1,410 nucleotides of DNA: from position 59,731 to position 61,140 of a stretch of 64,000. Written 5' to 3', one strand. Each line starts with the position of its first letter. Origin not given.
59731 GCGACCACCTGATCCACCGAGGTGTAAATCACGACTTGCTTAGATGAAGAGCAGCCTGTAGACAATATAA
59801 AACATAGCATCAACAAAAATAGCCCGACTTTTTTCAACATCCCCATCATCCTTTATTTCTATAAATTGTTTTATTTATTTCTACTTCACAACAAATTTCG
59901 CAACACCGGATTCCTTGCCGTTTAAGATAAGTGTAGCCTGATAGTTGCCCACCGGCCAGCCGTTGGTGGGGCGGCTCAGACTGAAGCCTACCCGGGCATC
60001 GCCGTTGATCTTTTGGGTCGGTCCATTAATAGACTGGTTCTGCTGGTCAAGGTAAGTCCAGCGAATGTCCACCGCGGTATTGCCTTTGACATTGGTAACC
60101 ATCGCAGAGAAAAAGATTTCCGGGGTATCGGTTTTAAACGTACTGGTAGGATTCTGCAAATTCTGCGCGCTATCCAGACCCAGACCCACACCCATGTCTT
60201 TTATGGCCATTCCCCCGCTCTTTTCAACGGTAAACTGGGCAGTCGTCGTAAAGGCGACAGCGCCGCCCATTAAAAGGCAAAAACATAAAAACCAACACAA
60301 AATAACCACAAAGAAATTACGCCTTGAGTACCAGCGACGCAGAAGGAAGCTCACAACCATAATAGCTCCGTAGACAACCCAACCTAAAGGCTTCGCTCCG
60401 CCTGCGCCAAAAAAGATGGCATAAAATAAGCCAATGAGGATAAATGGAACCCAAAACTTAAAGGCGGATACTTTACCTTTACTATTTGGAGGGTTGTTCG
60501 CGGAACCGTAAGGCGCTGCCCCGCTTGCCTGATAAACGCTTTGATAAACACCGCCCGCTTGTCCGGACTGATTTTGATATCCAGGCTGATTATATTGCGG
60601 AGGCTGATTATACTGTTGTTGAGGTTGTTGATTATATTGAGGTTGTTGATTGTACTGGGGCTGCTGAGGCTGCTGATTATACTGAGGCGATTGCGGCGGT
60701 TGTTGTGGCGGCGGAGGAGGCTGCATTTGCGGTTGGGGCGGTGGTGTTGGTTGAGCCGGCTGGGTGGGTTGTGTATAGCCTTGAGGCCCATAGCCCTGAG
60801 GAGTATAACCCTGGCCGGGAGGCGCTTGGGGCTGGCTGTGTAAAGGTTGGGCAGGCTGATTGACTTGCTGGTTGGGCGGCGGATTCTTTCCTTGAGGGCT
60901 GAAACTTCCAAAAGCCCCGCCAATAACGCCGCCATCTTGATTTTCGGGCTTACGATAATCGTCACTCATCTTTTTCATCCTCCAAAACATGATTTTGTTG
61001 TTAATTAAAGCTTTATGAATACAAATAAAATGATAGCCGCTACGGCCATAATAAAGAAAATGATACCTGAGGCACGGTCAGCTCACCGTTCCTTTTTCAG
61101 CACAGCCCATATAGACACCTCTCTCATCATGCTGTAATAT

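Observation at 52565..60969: Translationally coupled seven-gene operon joining an Fbp-type ABC importer to a membrane-anchored beta-propeller and two large proteins of unknown function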

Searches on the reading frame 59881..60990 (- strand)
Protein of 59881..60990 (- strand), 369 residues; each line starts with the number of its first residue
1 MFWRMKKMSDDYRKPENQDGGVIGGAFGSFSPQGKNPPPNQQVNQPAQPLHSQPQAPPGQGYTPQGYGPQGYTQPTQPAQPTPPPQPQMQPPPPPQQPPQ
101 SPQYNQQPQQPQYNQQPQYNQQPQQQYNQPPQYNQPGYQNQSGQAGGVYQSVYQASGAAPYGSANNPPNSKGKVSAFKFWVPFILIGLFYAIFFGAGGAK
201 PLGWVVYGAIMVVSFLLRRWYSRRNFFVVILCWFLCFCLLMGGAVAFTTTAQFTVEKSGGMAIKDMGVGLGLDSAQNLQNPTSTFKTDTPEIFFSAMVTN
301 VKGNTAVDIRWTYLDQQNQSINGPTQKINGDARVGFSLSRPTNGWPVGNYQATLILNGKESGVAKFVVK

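Call 3: search_protein_families(library=pfam, proteins=[window:59881-60990:-], max_evalue=0.01)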
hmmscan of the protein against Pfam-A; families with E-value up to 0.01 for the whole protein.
window:59881-60990:- (369 aa): 0 families

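Call 5: search_protein_families(library=ncbifam, proteins=[window:59881-60990:-], max_evalue=0.01)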
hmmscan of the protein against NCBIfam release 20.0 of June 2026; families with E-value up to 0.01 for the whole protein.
window:59881-60990:- (369 aa): 0 families

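Call 52: search_protein_families(library=padloc, proteins=[window:59881-60969:-], max_evalue=0.01)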
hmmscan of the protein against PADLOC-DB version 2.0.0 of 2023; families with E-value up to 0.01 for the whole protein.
window:59881-60969:- (362 aa): 0 families

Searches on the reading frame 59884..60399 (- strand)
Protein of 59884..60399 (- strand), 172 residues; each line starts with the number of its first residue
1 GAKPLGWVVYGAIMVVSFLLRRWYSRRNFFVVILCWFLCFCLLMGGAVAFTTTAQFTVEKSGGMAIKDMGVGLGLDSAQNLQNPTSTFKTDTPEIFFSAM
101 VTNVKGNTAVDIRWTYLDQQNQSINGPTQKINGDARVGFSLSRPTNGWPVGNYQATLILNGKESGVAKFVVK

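Call 61: search_protein_families(library=pfam, proteins=[window:59884-60399:-], max_evalue=10)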
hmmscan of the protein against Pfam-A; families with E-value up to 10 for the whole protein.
window:59884-60399:- (172 aa): 2 families
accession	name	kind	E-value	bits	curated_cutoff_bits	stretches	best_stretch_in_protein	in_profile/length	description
PF13727.12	CoA_binding_3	-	0.042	14.3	25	1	8-83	27-98/175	CoA-binding domain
PF13567.11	DUF4131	-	0.46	10.6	31.6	1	4-44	4-46/165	Domain of unknown function (DUF4131)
